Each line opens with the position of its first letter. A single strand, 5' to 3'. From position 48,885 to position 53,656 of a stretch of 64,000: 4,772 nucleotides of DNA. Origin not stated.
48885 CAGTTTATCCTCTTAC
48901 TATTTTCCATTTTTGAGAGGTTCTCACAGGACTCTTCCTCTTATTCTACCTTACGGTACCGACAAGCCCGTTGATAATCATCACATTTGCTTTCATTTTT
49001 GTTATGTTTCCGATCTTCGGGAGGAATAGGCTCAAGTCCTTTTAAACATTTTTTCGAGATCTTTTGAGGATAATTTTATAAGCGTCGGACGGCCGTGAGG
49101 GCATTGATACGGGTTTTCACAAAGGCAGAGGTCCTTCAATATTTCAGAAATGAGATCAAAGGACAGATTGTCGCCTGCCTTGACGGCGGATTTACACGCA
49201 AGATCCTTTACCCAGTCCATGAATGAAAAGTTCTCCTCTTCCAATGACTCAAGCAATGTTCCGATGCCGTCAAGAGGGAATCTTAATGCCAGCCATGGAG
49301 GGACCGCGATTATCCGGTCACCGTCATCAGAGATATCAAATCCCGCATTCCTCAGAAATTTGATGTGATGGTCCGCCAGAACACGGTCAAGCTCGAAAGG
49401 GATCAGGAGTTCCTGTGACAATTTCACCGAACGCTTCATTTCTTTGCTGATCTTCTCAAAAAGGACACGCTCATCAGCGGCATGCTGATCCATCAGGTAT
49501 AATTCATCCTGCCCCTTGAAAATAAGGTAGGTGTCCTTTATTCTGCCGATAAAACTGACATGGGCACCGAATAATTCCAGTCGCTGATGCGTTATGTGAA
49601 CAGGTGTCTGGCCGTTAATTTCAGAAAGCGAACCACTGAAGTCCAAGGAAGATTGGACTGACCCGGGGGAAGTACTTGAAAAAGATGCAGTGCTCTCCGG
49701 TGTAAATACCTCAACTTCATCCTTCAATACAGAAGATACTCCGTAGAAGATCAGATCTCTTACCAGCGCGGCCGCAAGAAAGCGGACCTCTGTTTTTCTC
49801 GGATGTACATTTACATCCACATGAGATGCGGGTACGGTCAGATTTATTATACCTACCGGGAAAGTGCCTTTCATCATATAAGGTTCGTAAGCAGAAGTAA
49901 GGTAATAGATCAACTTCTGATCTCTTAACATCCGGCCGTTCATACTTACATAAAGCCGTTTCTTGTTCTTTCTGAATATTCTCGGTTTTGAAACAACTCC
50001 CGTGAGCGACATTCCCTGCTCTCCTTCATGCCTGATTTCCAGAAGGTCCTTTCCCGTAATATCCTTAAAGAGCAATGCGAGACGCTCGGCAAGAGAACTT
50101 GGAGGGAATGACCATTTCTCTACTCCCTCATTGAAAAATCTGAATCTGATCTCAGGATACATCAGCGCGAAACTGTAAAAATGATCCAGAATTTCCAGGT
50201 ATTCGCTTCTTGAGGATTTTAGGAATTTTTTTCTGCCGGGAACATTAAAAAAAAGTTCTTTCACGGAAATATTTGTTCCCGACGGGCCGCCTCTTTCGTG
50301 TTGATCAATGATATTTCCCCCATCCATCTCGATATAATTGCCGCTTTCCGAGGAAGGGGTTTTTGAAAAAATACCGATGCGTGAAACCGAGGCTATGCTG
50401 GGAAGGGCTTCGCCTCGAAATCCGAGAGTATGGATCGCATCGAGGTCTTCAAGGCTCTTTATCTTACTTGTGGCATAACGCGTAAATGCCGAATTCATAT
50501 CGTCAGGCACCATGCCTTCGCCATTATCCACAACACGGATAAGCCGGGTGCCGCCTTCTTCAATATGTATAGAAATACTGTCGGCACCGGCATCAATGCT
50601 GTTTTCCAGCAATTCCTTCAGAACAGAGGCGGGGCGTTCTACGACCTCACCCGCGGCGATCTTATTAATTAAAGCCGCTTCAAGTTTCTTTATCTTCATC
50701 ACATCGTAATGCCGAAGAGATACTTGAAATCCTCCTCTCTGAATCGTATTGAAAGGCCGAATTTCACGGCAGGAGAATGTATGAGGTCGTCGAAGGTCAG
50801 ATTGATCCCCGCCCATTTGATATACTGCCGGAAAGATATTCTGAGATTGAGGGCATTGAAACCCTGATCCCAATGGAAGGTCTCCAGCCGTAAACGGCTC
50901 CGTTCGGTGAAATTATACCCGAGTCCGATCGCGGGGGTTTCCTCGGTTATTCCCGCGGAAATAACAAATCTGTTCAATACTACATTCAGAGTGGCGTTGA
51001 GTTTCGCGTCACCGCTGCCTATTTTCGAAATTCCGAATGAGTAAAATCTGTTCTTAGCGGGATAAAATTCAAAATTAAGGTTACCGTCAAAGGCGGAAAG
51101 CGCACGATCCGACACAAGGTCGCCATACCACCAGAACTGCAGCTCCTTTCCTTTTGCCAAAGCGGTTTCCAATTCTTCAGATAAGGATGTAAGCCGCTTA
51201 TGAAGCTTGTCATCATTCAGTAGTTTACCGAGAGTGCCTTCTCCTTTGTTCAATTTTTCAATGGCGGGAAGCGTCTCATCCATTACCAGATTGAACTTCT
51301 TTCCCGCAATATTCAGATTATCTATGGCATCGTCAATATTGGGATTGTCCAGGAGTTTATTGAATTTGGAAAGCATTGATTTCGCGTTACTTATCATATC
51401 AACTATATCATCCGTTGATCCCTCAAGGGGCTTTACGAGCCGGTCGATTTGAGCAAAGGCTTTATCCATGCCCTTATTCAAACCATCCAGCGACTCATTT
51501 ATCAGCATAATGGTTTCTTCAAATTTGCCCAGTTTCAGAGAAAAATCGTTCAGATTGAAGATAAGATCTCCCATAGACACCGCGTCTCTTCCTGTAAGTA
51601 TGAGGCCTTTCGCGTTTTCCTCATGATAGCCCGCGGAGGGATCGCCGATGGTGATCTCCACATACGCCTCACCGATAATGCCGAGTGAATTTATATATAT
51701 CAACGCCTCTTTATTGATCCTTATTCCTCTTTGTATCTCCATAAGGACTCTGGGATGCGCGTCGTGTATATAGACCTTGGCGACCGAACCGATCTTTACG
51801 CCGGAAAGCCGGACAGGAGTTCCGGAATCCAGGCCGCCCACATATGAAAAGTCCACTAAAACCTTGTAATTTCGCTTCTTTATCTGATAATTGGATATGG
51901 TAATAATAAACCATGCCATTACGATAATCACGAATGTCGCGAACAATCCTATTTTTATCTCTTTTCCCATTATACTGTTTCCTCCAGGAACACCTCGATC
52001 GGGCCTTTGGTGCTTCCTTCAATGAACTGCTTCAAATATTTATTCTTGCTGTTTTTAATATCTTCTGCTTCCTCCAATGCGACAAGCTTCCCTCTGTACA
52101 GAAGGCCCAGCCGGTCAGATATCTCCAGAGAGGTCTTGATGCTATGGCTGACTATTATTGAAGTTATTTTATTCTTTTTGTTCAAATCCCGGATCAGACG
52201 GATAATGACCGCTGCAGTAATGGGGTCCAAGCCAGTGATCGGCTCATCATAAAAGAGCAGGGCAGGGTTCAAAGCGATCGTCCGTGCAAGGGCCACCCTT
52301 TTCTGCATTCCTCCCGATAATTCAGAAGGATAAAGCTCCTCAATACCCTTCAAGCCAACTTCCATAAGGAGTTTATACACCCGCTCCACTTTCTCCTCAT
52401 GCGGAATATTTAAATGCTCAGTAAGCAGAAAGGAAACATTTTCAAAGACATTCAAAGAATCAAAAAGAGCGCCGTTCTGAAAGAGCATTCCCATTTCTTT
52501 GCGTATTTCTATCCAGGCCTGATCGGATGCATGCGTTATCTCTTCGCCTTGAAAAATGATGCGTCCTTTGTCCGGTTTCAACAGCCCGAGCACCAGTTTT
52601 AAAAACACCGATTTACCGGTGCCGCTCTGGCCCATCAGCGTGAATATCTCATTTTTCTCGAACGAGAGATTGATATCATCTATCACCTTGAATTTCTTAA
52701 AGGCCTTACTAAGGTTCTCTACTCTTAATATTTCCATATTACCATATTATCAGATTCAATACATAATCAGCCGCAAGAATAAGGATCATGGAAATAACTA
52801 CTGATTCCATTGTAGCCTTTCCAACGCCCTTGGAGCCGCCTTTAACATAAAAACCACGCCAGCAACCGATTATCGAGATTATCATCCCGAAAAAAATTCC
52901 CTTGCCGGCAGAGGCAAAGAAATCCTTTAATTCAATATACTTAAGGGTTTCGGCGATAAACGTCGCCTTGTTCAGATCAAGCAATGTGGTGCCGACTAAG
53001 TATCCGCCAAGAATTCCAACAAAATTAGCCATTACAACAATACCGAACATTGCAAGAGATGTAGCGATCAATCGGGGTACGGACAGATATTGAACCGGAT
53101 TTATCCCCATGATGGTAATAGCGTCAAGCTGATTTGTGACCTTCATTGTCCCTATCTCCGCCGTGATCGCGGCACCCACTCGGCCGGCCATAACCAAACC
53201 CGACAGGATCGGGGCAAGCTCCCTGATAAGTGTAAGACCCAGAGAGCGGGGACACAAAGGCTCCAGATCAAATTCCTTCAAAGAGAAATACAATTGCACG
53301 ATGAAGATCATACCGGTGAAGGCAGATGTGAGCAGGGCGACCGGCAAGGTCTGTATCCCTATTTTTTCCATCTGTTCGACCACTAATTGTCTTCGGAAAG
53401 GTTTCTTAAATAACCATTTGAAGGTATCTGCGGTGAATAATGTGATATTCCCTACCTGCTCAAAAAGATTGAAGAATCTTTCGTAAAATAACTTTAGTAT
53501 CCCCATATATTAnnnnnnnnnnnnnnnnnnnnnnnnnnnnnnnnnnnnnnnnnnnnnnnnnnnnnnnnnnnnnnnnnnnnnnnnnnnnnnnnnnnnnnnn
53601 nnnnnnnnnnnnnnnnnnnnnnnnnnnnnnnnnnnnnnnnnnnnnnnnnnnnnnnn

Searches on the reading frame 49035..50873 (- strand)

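Call 18: search_protein_families(library=pfam, proteins=[window:49035-50873:-], max_evalue=0.01)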
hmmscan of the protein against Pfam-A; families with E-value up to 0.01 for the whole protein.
window:49035-50873:- (613 aa): 4 families
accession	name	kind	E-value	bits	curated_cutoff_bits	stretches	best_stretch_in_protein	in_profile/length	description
PF01119.25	DNA_mis_repair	-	1.5e-27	96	26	1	273-383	9-118/119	DNA mismatch repair protein, C-terminal domain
PF08676.16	MutL_C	-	1.5e-18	67.3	25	1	442-570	1-142/142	MutL C terminal dimerisation domain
PF13589.12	HATPase_c_3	-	1.1e-11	45.4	25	1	82-179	4-101/137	Histidine kinase-, DNA gyrase B-, and HSP90-like ATPase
PF02518.31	HATPase_c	-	7.1e-09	36.5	26.4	1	79-135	4-63/111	Histidine kinase-, DNA gyrase B-, and HSP90-like ATPase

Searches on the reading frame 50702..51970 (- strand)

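Call 18: search_protein_families(library=pfam, proteins=[window:50702-51970:-], max_evalue=0.01)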
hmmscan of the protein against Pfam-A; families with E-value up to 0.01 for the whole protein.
window:50702-51970:- (423 aa): 1 family
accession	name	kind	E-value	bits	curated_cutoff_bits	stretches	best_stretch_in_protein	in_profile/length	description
PF02470.25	MlaD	-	3.8e-15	56.3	25.1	1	34-107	2-79/81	MlaD protein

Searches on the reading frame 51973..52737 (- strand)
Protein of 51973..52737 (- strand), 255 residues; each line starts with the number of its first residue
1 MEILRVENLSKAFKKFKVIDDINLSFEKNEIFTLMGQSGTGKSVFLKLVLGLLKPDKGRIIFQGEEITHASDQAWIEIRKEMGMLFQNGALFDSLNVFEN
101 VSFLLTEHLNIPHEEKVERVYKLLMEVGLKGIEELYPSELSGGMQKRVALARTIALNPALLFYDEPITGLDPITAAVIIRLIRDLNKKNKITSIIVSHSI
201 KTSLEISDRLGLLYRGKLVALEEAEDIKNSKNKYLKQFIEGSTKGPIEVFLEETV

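Call 18: search_protein_families(library=pfam, proteins=[window:51973-52737:-], max_evalue=0.01)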
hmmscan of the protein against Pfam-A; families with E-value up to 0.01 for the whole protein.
window:51973-52737:- (255 aa): 4 families
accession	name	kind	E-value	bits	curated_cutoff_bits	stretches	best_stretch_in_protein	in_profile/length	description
PF00005.33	ABC_tran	-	1.7e-32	113.3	25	1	20-167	2-136/137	ABC transporter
PF13304.12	AAA_21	-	2e-05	25.3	27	1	112-200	201-300/304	AAA domain, putative AbiEii toxin, Type IV TA system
PF13401.12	AAA_22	-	0.0038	18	27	1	30-89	6-61/130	AAA domain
PF13175.12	AAA_15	-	0.0065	16.6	32.1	0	16-73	11-55/374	AAA ATPase domain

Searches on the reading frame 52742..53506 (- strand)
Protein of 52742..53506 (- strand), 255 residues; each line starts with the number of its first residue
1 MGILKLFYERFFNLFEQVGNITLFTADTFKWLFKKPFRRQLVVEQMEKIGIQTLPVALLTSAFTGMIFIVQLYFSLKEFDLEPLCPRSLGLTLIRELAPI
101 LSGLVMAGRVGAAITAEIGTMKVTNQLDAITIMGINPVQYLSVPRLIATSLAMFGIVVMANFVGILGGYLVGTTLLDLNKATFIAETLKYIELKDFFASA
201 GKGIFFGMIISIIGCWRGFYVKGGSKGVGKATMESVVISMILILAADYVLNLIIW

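Call 18: search_protein_families(library=pfam, proteins=[window:52742-53506:-], max_evalue=0.01)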
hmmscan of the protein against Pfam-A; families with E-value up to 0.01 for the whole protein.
window:52742-53506:- (255 aa): 1 family
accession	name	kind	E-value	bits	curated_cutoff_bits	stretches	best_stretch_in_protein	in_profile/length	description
PF02405.21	MlaE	-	6e-73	245.4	22.5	1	42-252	1-211/212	Permease MlaE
